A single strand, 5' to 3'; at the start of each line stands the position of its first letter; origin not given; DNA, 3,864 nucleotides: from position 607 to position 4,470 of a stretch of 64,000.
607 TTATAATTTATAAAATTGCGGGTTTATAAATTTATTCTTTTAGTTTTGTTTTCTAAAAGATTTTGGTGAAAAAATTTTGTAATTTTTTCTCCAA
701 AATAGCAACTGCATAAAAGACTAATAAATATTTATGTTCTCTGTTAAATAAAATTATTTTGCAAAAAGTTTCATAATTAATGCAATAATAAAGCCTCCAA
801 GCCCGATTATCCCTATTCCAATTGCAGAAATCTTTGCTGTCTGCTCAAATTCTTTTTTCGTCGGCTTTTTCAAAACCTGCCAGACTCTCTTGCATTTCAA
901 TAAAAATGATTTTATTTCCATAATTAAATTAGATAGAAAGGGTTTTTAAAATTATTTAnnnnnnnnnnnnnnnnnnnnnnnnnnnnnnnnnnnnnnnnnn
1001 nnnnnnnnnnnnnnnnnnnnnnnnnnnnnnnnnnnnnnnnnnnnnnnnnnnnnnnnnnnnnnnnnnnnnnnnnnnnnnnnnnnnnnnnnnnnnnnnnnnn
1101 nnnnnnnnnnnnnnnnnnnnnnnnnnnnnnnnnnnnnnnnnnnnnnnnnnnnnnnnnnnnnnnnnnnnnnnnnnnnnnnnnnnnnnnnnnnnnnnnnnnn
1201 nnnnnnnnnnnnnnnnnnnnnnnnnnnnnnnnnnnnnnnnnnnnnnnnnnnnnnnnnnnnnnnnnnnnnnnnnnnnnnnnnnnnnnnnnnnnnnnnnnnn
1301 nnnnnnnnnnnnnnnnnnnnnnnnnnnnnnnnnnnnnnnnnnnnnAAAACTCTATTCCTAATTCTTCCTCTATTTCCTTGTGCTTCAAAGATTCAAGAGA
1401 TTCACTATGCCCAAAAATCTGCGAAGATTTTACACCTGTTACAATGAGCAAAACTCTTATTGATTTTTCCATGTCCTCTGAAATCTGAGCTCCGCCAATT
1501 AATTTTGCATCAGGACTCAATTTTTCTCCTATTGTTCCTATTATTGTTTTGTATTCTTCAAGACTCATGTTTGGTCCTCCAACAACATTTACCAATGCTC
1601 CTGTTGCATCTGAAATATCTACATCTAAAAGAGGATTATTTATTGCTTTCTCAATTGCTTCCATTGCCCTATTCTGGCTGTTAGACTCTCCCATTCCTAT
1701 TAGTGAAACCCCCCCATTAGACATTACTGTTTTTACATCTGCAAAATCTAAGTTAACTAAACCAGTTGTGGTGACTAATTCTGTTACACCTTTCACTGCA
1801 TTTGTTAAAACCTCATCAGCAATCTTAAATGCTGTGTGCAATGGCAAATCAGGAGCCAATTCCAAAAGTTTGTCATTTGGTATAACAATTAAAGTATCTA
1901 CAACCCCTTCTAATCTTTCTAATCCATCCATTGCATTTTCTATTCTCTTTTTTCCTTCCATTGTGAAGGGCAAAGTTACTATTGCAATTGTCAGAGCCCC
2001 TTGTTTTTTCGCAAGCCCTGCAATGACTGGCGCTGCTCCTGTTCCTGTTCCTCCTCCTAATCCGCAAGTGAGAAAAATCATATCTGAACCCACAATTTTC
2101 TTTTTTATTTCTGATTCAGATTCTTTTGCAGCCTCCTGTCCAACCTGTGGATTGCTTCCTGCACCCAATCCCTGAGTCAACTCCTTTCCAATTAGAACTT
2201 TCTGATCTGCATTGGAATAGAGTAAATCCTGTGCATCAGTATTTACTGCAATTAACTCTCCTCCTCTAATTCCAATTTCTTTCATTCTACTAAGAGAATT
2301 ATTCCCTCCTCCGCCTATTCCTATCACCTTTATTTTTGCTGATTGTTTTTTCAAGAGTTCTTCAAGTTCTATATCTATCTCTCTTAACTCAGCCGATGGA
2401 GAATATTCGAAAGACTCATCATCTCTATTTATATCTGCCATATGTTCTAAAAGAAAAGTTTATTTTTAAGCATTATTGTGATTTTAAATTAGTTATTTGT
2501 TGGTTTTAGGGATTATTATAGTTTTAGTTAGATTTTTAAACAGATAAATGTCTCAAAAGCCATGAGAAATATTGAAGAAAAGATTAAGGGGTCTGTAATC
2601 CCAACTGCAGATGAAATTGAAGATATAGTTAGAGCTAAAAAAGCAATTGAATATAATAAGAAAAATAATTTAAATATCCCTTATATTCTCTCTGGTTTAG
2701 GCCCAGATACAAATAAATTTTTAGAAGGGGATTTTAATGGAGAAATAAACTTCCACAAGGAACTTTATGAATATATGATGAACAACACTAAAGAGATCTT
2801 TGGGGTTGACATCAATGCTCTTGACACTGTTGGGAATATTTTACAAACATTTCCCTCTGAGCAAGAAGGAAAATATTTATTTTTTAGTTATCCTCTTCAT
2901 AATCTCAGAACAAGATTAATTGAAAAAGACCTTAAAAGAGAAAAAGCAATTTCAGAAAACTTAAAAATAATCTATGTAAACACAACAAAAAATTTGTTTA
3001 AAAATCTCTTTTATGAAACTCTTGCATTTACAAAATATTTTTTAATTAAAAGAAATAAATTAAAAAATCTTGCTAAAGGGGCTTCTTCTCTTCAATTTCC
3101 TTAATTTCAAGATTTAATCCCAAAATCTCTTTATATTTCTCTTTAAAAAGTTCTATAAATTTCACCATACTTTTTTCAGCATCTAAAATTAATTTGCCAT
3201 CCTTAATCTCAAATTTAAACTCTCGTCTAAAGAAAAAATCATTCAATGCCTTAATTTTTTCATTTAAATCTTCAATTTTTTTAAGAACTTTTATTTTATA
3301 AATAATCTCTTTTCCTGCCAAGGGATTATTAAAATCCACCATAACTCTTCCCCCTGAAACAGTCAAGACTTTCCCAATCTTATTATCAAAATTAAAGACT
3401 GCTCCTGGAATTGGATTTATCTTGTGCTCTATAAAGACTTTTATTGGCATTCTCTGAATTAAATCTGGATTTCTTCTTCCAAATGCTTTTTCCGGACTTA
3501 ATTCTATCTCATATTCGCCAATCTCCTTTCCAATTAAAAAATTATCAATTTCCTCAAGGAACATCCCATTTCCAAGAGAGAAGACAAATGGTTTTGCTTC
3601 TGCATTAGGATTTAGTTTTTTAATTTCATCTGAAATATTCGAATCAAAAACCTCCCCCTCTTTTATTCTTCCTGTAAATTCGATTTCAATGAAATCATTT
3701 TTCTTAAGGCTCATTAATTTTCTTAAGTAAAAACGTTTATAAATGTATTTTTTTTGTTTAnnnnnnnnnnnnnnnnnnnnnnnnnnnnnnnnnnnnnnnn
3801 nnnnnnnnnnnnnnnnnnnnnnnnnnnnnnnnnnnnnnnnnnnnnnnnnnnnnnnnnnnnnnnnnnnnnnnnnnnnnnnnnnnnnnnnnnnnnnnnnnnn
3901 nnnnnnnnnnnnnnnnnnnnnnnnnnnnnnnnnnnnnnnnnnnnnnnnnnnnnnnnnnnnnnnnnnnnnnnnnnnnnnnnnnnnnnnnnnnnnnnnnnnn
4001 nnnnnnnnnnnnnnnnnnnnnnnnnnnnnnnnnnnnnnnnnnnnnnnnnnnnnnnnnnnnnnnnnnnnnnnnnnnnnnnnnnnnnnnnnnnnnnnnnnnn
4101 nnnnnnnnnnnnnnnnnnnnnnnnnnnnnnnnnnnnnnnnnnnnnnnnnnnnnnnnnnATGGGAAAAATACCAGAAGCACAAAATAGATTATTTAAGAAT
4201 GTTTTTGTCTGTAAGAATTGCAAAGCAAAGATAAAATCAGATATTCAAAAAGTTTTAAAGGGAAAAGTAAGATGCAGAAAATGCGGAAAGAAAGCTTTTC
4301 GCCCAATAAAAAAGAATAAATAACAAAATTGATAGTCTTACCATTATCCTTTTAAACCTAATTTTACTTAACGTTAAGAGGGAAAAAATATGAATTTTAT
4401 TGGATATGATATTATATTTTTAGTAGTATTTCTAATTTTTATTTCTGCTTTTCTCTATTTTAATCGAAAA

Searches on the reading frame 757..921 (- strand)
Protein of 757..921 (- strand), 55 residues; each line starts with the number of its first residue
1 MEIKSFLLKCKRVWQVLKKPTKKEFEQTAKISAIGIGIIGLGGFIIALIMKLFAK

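Call 38: search_protein_families(library=pfam, proteins=[window:757-921:-], max_evalue=0.001)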
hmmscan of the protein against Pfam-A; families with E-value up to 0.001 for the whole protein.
window:757-921:- (55 aa): 1 family
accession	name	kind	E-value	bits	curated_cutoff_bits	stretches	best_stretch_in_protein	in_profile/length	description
PF00584.25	SecE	-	0.00023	21.5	22.7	1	5-51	2-49/55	SecE/Sec61-gamma subunits of protein translocation complex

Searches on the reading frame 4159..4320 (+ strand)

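Call 38: search_protein_families(library=pfam, proteins=[window:4159-4320:+], max_evalue=0.001)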
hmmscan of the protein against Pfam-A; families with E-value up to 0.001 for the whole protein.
window:4159-4320:+ (54 aa): 1 family
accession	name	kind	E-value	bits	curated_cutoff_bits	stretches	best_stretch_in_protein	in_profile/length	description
PF13408.12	Zn_ribbon_recom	-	0.00028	21.6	25.3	0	33-48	2-17/58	Recombinase zinc beta ribbon domain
